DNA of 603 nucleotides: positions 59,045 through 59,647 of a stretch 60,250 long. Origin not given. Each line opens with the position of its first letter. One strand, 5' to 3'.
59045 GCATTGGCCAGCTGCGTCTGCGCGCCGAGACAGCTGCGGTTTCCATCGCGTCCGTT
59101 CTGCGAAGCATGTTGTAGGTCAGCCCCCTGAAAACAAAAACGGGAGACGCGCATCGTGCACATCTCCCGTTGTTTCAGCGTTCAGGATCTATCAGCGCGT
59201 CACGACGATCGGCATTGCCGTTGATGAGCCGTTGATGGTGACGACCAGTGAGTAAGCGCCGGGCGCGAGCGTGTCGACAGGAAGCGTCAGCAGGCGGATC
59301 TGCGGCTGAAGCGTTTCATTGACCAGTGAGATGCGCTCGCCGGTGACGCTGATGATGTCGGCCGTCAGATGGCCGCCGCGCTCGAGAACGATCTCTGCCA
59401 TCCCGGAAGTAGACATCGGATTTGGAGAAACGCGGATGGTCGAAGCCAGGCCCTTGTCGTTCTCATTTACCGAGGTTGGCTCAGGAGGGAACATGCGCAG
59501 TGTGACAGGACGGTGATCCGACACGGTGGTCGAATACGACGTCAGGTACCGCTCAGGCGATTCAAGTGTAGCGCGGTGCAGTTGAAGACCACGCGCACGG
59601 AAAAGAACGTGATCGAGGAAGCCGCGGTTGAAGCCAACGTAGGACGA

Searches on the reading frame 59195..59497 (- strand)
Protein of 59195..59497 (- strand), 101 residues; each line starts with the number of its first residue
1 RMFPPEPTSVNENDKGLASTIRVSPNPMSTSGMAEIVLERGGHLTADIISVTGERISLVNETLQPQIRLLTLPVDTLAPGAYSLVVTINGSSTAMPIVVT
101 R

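Call 75: search_protein_families(library=pfam, proteins=[window:59195-59497:-], max_evalue=10)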
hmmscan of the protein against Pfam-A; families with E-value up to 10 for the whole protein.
seq(101 aa): 3 families
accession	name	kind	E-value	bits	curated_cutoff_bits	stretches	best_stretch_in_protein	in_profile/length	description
PF18962.6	Por_Secre_tail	-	0.0077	16.9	27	1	24-94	2-70/75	Secretion system C-terminal sorting domain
PF21226.3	MalQ_N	-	0.034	15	24.1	1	19-100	15-90/91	MalQ N-terminal beta sandwich domain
PF04020.18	Phage_holin_4_2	-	0.083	13.9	28.8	1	56-87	39-70/105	Mycobacterial 4 TMS phage holin, superfamily IV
